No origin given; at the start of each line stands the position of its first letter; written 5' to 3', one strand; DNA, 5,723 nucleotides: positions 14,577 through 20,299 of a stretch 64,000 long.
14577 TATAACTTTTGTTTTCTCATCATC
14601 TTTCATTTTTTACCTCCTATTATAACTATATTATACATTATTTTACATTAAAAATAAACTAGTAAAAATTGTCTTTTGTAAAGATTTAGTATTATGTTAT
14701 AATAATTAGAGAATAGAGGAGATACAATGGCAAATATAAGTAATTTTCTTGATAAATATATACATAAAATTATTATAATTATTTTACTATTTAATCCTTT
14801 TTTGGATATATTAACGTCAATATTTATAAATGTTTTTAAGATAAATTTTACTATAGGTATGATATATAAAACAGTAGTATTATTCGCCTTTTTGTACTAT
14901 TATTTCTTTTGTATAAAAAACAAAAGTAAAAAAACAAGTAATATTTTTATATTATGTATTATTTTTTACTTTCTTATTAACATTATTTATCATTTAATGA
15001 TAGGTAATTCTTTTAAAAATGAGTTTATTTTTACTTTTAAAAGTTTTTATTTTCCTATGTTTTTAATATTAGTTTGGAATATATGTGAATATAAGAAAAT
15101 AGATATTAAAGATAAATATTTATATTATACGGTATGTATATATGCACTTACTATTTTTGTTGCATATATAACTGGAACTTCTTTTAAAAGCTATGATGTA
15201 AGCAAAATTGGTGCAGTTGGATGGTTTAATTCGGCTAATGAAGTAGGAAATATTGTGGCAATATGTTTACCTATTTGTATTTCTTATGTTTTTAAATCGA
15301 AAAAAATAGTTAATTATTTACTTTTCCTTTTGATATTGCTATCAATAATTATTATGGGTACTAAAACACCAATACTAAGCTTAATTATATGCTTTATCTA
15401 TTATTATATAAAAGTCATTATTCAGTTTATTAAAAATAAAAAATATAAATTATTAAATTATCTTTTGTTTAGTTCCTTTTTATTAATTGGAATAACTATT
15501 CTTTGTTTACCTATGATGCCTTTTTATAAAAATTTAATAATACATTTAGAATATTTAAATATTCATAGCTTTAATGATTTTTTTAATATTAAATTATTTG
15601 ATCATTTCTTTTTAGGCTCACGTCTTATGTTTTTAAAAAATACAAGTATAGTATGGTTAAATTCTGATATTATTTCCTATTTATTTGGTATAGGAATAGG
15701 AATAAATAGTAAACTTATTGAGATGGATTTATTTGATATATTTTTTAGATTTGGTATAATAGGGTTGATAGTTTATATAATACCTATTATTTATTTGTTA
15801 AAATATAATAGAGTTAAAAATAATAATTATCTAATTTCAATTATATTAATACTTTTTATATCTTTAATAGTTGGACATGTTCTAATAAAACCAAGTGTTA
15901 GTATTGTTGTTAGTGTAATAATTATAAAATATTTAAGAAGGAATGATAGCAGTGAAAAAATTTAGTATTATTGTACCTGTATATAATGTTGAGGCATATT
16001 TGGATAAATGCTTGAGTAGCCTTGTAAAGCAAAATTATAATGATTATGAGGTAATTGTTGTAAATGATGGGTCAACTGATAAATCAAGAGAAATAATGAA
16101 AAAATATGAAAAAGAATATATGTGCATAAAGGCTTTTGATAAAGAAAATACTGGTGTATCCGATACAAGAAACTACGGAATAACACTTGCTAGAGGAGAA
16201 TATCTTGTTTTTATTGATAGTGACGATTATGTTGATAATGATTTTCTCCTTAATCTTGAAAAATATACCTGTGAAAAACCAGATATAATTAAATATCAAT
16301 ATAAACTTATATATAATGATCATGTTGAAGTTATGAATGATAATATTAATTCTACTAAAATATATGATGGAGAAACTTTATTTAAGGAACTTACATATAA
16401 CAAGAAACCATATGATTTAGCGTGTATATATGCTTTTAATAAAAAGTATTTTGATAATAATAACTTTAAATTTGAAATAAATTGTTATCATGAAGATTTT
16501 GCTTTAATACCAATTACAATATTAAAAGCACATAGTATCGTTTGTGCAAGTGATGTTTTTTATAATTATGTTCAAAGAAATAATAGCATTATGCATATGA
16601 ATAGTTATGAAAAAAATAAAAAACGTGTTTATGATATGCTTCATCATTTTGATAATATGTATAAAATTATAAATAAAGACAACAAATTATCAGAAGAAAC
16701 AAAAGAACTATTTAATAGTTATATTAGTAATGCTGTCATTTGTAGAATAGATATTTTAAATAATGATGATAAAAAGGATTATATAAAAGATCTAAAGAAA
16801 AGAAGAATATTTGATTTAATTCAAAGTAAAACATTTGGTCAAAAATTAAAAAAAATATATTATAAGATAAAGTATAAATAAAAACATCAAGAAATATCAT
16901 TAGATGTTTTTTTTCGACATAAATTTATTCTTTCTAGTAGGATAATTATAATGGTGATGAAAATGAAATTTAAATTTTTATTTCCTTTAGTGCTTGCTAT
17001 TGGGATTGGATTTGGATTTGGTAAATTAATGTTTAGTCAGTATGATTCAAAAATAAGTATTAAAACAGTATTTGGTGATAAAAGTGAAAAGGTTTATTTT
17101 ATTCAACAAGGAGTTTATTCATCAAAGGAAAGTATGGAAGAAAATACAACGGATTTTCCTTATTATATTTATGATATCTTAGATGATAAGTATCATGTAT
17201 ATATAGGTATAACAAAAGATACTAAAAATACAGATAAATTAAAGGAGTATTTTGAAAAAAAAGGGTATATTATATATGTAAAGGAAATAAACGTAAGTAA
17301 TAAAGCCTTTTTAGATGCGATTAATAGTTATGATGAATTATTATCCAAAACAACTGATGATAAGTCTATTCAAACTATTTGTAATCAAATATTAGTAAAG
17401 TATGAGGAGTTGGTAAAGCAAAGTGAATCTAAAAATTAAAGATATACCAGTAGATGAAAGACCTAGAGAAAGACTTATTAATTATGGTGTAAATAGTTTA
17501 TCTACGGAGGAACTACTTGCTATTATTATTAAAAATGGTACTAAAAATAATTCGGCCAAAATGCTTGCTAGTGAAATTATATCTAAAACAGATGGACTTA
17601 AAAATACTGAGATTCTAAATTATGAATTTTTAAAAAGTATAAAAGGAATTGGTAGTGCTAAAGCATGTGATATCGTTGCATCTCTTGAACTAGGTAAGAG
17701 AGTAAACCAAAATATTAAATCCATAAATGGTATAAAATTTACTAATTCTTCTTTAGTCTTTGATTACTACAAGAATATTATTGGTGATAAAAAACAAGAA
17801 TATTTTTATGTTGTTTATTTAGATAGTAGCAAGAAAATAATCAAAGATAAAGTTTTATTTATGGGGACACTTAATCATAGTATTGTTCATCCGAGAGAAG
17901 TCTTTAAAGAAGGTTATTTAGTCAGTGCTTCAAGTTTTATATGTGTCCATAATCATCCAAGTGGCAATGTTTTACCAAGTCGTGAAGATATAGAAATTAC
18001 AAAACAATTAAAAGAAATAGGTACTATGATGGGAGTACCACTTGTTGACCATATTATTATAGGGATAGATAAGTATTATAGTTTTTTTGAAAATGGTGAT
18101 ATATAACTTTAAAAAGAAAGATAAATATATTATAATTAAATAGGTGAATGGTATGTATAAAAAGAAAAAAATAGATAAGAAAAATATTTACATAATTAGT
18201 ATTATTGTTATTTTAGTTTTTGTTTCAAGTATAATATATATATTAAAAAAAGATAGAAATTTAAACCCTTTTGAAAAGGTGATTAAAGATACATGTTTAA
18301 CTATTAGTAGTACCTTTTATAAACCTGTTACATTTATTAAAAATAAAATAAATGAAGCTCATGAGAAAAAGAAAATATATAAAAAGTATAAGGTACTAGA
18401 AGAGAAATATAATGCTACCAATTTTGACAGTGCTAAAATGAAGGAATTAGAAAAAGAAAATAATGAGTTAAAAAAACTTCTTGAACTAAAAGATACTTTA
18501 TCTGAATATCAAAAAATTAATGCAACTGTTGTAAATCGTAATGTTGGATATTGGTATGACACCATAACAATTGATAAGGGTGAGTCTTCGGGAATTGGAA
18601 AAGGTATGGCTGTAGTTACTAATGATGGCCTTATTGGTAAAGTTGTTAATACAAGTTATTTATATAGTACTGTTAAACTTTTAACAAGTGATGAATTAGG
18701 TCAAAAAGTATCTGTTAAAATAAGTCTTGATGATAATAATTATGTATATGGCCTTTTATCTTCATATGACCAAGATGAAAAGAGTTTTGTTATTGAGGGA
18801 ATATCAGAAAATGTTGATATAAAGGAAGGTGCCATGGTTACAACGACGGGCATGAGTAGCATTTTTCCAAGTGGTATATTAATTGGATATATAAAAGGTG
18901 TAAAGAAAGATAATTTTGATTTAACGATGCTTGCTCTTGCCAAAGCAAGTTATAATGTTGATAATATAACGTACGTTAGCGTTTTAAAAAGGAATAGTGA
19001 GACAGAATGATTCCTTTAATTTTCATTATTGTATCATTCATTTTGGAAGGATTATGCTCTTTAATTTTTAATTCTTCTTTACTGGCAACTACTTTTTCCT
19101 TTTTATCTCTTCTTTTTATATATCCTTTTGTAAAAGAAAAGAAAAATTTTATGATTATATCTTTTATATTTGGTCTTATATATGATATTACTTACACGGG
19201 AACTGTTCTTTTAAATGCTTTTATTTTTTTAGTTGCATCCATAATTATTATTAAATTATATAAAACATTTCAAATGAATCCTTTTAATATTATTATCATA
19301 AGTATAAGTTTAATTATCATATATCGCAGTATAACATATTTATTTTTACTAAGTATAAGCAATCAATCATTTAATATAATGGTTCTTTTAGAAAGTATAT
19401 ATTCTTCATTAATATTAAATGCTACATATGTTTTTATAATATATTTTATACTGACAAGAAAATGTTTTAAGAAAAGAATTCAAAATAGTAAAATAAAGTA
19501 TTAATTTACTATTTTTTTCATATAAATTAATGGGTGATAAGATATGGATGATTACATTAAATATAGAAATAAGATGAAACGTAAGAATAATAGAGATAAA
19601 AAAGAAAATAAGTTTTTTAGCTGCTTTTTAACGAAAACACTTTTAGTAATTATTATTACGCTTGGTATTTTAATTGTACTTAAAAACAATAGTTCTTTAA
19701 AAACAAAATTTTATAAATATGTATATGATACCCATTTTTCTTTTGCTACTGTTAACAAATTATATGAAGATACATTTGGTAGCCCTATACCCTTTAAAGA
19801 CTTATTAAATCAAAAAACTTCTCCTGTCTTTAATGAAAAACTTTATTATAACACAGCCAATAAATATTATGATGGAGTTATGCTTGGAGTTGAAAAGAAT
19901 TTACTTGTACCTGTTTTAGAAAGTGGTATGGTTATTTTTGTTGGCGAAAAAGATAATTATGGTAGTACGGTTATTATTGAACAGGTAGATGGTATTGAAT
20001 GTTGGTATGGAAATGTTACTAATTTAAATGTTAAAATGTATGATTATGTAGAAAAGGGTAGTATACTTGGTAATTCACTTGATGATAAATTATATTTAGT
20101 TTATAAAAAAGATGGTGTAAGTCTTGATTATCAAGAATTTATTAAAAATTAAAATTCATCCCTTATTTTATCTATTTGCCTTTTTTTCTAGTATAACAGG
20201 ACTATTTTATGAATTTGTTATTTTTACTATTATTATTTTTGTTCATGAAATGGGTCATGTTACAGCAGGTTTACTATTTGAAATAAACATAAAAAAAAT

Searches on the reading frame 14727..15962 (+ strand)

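Call 6: search_protein_families(library=pfam, proteins=[window:14727-15962:+], max_evalue=0.001)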
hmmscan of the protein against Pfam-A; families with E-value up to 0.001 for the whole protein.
window:14727-15962:+ (412 aa): 1 family
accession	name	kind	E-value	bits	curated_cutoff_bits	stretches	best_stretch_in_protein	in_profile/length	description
PF13425.11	O-antigen_lig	-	9.8e-50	170.1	31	2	11-279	3-286/462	O-antigen ligase like membrane protein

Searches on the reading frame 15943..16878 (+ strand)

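Call 6: search_protein_families(library=pfam, proteins=[window:15943-16878:+], max_evalue=0.001)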
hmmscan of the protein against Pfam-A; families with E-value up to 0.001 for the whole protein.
window:15943-16878:+ (312 aa): 3 families
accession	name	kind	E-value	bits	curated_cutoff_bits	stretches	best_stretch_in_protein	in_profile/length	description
PF00535.33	Glycos_transf_2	-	7e-33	114.4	23.3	1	8-169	1-163/168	Glycosyl transferase family 2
PF10111.15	Glyco_tranf_2_2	-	1.5e-10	41.4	27.3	1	8-106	1-103/276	Glycosyltransferase like family 2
PF13641.12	Glyco_tranf_2_3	-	1.3e-09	38.8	27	1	7-104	3-106/230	Glycosyltransferase like family 2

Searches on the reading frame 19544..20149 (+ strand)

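Call 83: search_protein_families(library=pfam, proteins=[window:19544-20149:+], max_evalue=0.001)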
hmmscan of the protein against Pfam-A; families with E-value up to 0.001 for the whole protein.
window:19544-20149:+ (202 aa): 1 family
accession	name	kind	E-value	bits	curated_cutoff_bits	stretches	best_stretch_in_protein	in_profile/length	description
PF01551.29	Peptidase_M23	-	8.6e-11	42.3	28.7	1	109-180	3-74/96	Peptidase family M23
